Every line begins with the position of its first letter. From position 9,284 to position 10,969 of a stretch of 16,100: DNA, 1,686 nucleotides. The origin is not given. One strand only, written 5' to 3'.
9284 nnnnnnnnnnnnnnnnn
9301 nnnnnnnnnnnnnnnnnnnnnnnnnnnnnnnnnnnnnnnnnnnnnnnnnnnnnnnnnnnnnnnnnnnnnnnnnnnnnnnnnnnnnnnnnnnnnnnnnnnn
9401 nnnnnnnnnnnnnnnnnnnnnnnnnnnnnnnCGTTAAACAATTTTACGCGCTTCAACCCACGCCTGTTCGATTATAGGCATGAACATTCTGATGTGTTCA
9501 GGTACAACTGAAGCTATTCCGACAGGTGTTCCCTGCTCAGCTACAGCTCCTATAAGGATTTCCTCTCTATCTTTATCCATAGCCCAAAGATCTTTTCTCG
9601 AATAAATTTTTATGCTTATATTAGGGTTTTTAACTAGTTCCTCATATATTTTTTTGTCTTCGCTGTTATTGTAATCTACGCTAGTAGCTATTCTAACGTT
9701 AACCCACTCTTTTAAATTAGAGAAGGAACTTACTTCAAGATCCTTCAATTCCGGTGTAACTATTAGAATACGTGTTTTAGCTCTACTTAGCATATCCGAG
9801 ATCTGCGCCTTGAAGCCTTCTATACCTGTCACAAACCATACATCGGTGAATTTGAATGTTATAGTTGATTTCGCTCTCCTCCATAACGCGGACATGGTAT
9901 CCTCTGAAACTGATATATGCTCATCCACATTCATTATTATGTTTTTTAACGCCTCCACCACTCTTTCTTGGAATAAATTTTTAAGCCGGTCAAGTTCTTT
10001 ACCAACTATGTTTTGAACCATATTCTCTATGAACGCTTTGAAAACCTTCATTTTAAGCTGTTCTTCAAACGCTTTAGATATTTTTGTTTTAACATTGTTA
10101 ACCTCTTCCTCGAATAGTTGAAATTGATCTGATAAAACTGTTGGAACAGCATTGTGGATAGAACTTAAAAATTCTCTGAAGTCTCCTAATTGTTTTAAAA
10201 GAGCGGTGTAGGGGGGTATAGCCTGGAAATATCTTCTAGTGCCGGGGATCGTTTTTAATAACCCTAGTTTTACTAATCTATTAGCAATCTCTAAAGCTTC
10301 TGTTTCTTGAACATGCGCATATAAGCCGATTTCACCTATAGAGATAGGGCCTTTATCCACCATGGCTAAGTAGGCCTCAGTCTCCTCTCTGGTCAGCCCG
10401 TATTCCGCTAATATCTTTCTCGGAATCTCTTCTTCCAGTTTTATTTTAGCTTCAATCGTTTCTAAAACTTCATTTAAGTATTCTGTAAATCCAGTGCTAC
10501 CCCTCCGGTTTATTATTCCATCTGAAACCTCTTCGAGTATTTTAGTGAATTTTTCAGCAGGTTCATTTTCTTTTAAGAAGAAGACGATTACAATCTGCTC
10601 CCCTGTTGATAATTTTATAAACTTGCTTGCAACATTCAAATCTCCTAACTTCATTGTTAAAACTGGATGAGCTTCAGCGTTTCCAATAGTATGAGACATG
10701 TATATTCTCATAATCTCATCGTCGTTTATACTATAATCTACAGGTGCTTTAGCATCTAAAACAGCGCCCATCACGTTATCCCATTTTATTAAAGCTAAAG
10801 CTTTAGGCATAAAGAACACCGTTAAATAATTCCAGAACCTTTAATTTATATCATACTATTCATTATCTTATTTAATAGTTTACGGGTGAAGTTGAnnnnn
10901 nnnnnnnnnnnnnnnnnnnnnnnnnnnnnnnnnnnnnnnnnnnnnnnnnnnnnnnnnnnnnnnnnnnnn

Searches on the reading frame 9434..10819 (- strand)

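Call 6: search_protein_families(library=pfam, proteins=[window:9434-10819:-], max_evalue=0.01)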
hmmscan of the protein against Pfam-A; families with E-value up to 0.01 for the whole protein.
window:9434-10819:- (461 aa): 1 family
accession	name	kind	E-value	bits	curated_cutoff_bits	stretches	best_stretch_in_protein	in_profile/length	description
PF01978.25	TrmB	-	2.7e-09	37.2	25.6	1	137-203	1-67/68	Sugar-specific transcriptional regulator TrmB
